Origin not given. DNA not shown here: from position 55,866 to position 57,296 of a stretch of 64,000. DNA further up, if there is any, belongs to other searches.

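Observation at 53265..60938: Candidate biosynthetic/export cluster: PaaK-like ligase - RsbW-like ATPase::GNAT - hypothetical - MFS exporter operon, flanked by a metalloprotease and a C39-like peptidase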

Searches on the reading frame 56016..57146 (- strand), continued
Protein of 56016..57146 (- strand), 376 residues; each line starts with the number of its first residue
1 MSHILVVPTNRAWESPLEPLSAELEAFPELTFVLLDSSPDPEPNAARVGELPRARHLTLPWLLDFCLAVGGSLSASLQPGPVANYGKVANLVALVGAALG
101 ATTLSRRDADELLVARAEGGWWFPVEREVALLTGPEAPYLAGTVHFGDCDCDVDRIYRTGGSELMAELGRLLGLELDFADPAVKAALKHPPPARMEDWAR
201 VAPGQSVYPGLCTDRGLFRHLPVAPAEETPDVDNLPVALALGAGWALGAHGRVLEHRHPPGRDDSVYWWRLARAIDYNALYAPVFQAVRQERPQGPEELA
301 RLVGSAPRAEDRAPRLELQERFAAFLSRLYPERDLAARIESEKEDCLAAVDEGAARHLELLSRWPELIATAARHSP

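Call 102: search_solved_structures(query=A5, max_evalue=10, show_alignments=2)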
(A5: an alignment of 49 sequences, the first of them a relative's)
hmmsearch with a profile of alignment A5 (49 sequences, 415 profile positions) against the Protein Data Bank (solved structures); distinct sequences matched with E-value up to 10: 16.
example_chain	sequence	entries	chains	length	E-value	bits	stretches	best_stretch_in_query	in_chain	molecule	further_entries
6zs9_A5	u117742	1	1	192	0.14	14.5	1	327-392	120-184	Ribosome-recycling factor, mitochondrial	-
6ncr_A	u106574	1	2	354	0.15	14.5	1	339-403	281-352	Tryptophan--tRNA ligase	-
6nu2_z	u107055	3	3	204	0.26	13.7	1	327-392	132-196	Ribosome-recycling factor, mitochondrial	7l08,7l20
7nsh_BG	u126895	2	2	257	0.28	13.6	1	327-392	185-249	Ribosome-recycling factor, mitochondrial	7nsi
5odc_D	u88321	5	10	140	0.43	12.9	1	145-222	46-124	Methyl-viologen reducing hydrogenase subunit D | Methyl-viologen reducing hydrogenase, subunit D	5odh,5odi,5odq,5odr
6nz3_A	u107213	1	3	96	0.51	12.7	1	344-411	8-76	Design construct XAA_GGHN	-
6nxm_A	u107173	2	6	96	0.58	12.5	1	344-411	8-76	Design construct XAA_GVDQ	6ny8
6o0i_A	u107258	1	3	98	0.59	12.5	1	342-408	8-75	Design construct XAA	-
6o0c_A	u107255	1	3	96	0.63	12.4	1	345-411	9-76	Design construct XAA_GVDQ mutant M4L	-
6nz1_A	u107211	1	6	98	0.72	12.2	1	342-411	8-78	Design construct XXA_GVDQ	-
2nbs_A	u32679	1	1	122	0.83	12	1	21-75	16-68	E_1r26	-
37tt_A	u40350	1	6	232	0.95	11.8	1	312-395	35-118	Z4 c3ii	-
6nyi_A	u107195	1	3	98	1.2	11.5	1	342-408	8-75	Design construct XXA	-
5kc1_C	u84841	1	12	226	1.7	11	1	340-411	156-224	Autophagy-related protein 38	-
8hjn_A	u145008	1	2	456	1.9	10.9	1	320-372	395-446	glycosyltransferase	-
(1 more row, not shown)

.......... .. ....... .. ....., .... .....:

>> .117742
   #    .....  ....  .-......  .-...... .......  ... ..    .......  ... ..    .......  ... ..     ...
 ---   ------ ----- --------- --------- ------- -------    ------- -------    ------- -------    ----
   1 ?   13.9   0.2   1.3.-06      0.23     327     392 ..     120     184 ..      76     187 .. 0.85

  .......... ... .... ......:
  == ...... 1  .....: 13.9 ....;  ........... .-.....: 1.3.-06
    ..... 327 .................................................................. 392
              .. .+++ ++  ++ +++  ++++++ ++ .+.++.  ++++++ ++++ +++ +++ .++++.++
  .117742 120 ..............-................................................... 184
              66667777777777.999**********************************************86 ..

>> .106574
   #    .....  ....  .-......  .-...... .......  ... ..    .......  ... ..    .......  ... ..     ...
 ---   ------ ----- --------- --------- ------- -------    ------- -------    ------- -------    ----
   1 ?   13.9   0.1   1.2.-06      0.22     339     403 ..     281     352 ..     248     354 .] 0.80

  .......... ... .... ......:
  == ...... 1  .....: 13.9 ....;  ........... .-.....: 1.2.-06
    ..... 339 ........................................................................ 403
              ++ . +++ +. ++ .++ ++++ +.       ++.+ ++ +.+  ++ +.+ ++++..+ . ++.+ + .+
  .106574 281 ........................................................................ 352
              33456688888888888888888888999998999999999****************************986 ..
